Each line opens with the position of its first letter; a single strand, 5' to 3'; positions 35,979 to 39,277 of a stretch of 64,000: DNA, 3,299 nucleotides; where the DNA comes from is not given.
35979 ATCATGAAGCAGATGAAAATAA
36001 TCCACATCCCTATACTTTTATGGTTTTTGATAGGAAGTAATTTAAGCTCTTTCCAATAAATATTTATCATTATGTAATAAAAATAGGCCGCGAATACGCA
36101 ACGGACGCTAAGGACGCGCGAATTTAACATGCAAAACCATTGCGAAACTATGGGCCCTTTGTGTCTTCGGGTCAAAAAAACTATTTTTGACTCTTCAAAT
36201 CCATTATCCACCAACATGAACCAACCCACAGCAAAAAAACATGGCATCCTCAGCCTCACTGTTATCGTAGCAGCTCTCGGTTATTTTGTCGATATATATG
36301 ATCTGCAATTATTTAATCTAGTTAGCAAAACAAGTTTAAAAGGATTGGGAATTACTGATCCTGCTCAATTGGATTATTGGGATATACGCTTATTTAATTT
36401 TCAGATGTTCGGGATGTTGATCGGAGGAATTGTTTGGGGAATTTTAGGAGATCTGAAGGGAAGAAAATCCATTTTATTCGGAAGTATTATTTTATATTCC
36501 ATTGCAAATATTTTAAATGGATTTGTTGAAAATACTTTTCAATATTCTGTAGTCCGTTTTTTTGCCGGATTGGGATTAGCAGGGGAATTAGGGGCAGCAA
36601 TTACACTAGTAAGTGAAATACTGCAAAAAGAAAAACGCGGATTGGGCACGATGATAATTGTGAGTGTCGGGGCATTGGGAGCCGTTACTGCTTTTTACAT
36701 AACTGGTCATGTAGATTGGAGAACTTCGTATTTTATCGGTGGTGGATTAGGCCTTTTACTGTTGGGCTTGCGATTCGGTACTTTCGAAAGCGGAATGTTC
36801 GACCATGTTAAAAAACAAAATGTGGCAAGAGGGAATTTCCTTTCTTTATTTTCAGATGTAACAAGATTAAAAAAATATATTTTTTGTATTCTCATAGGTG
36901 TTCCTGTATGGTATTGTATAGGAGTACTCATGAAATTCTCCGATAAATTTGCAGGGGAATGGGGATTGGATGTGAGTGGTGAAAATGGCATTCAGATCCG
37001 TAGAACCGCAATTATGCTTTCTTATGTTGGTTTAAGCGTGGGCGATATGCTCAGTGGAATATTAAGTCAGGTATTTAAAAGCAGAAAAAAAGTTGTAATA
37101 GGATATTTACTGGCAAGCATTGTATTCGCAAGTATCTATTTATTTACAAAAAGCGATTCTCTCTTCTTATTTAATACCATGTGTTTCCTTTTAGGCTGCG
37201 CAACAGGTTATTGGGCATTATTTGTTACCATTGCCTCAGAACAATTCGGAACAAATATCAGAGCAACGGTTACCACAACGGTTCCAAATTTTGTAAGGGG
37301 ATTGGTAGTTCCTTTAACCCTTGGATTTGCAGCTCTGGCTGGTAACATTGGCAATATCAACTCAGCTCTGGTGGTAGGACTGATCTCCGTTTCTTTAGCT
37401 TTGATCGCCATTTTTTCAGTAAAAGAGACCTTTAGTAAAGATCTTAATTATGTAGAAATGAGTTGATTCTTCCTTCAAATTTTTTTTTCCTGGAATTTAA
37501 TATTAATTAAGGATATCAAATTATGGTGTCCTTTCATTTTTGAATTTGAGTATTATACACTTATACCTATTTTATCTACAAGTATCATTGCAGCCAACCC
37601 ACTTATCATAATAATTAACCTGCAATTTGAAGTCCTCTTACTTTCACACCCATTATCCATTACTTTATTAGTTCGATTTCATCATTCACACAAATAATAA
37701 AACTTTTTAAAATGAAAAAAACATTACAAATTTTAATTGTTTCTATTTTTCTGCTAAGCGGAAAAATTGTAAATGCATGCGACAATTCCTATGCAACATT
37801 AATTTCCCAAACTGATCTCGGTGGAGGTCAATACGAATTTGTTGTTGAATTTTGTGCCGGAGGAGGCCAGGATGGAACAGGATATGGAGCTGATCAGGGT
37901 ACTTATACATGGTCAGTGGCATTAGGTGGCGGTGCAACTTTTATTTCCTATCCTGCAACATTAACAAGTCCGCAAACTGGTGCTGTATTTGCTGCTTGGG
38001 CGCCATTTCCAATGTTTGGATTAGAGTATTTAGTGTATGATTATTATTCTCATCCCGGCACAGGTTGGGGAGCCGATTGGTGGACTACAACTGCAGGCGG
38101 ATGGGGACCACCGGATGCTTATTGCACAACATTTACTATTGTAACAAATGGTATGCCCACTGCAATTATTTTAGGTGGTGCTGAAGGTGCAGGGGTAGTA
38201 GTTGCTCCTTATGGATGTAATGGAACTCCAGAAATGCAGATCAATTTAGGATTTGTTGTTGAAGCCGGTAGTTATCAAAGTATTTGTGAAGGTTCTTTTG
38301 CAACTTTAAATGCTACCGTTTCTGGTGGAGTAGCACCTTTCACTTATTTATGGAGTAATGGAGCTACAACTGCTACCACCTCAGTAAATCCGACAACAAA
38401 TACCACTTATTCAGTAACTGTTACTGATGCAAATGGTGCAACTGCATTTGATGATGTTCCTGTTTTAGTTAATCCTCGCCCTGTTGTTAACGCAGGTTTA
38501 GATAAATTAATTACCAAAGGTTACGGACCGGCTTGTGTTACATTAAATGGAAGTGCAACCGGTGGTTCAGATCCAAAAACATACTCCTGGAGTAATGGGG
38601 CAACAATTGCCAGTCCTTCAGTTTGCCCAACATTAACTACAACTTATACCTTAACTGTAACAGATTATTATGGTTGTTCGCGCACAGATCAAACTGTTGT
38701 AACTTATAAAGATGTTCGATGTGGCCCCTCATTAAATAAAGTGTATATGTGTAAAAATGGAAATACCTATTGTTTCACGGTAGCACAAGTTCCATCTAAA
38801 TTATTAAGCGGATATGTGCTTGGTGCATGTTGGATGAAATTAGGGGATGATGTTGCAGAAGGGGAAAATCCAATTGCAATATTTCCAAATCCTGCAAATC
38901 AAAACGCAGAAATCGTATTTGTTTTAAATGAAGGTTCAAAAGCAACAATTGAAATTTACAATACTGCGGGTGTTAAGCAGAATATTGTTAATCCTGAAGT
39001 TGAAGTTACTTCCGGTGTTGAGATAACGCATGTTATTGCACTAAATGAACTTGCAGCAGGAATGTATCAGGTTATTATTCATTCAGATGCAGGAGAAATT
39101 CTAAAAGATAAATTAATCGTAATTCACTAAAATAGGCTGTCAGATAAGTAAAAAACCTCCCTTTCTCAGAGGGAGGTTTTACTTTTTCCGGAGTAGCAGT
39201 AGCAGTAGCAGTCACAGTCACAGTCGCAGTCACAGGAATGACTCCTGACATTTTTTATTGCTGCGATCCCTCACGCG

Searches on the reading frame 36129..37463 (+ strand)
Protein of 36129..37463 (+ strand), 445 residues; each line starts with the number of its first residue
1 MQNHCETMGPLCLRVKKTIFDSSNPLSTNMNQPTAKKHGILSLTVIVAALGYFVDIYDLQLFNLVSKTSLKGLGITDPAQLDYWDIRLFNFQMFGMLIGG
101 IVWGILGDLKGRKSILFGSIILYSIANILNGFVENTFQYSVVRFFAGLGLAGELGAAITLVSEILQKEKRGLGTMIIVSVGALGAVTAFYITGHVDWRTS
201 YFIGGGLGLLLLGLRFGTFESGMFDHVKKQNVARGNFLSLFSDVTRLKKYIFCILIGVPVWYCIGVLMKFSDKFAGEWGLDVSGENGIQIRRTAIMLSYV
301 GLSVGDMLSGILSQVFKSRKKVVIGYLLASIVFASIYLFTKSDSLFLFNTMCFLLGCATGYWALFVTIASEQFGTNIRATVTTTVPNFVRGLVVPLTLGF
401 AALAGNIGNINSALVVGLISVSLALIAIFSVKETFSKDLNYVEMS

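Call 84: search_protein_families(library=pfam, proteins=[window:36129-37463:+], max_evalue=0.00001)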
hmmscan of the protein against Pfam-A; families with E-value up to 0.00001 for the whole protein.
window:36129-37463:+ (445 aa): 2 families
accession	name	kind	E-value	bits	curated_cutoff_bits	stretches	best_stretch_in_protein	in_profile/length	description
PF07690.21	MFS_1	-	2.3e-25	89.7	33.4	1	49-384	2-334/347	Major Facilitator Superfamily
PF00083.30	Sugar_tr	-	5.8e-12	45.7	22.3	1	45-218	2-191/452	Sugar (and other) transporter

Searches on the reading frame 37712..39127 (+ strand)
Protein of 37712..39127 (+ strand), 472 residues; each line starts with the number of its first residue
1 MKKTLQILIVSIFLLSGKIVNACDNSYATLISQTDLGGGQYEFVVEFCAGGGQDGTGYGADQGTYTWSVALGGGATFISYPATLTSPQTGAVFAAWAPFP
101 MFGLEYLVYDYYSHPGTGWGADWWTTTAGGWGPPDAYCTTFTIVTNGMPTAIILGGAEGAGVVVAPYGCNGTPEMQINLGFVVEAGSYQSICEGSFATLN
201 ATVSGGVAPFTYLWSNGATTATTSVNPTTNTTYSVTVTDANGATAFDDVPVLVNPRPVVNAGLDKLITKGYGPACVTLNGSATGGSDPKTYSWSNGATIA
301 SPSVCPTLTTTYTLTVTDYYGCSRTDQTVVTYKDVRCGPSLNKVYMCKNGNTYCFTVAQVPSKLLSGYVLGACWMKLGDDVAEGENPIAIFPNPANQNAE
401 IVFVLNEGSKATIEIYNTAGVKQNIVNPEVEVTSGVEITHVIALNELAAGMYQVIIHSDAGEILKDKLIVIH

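Call 84: search_protein_families(library=pfam, proteins=[window:37712-39127:+], max_evalue=0.00001)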
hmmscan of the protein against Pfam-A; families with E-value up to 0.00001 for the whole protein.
window:37712-39127:+ (472 aa): 2 families
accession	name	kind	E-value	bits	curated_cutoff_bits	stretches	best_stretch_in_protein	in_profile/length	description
PF18962.6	Por_Secre_tail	-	1.3e-09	38.6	27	1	390-470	1-75/75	Secretion system C-terminal sorting domain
PF13573.12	SprB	-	4.8e-08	32.9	28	1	198-219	16-37/37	SprB repeat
